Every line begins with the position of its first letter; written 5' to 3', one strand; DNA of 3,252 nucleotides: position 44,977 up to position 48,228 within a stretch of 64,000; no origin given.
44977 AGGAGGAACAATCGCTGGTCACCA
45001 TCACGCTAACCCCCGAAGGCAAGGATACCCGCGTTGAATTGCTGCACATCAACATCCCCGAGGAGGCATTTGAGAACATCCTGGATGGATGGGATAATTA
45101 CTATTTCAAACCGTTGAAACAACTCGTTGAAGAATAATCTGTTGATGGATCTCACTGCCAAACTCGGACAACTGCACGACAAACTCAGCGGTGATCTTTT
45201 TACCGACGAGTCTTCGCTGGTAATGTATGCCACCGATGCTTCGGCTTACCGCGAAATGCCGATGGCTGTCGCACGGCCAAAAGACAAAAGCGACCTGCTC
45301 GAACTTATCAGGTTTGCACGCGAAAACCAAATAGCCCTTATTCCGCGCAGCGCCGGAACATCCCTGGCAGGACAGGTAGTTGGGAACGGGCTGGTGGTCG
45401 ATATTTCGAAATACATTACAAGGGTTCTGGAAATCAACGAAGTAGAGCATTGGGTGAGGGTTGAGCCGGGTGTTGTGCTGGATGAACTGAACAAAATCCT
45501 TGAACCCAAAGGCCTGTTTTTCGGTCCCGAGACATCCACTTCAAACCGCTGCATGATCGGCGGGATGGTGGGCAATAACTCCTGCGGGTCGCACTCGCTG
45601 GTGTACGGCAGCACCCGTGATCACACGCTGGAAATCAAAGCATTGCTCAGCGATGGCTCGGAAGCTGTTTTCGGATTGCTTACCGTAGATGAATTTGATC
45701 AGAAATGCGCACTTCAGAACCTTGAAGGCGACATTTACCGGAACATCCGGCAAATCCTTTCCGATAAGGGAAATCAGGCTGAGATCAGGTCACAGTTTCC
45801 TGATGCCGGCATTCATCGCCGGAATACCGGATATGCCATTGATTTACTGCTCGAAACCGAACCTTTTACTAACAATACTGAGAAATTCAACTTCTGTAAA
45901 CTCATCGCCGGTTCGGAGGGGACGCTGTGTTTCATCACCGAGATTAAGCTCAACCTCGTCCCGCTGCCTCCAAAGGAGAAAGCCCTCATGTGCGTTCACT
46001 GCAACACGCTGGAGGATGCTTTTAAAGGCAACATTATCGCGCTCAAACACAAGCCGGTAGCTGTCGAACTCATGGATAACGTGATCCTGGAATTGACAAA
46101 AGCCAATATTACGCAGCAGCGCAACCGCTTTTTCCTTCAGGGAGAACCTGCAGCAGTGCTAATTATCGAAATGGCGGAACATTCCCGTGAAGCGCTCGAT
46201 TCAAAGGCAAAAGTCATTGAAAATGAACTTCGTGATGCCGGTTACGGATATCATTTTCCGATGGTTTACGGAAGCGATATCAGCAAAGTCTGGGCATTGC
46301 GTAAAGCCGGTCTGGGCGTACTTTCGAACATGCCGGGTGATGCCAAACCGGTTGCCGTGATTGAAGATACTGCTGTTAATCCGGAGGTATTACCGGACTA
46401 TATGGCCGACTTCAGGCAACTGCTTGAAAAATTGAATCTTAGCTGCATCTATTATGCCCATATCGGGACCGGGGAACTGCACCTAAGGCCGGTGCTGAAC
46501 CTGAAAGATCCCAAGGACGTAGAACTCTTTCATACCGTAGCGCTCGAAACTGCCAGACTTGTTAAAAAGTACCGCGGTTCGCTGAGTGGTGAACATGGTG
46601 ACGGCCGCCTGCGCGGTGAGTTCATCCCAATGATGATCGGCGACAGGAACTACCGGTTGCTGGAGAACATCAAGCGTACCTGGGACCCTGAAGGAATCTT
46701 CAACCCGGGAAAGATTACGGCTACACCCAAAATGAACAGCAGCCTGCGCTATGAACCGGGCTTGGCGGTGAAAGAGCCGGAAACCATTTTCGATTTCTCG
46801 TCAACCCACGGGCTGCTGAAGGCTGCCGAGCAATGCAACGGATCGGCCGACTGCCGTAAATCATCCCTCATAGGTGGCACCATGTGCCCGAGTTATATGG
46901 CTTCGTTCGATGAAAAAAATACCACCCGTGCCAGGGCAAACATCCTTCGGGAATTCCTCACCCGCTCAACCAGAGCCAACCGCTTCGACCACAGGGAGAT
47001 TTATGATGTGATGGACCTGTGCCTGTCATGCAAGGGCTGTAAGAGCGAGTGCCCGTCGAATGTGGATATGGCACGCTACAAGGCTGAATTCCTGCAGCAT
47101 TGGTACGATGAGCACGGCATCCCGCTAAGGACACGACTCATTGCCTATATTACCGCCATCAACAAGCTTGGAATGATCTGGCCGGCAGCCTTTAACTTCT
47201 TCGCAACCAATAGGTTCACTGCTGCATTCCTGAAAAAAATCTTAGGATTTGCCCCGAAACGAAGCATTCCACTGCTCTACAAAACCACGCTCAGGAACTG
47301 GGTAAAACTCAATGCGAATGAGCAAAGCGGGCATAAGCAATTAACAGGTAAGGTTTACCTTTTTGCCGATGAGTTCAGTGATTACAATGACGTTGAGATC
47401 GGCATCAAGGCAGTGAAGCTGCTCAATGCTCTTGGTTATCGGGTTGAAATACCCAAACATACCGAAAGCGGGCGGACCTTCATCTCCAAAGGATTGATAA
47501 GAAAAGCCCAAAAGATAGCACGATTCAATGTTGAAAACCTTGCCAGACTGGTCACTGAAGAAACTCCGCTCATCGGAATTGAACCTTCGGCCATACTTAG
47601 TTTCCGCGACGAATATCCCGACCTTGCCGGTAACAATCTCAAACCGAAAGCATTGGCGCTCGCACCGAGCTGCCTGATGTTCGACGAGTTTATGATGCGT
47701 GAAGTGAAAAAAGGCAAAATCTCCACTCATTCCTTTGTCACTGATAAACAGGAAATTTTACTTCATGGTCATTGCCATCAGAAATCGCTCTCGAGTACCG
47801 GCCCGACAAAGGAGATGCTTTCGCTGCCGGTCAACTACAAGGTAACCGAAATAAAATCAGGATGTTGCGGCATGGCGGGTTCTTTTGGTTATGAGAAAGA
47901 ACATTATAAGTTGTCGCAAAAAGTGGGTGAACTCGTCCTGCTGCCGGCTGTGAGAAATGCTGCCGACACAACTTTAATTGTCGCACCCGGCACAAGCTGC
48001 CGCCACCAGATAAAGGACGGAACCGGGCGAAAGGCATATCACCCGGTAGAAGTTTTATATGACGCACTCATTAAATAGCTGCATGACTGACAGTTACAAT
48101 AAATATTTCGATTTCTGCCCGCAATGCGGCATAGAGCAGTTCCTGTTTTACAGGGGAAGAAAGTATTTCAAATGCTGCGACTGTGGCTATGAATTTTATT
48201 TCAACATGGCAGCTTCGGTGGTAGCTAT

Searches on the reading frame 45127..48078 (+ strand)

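Call 6: search_protein_families(library=pfam, proteins=[window:45127-48078:+], max_evalue=0.001)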
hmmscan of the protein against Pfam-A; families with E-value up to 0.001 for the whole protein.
window:45127-48078:+ (983 aa): 4 families
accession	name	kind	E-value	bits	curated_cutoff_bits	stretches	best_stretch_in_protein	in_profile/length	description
PF02913.24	FAD-oxidase_C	-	6.8e-49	167.2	21.2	1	282-530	2-248/248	FAD linked oxidases, C-terminal domain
PF01565.28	FAD_binding_4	-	4.7e-36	124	26.4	1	45-178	1-134/139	FAD binding domain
PF13534.11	Fer4_17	-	2.8e-07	31.4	22.2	1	569-647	1-61/61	4Fe-4S dicluster domain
PF13183.11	Fer4_8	-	1.4e-05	26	27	1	567-646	2-68/68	4Fe-4S dicluster domain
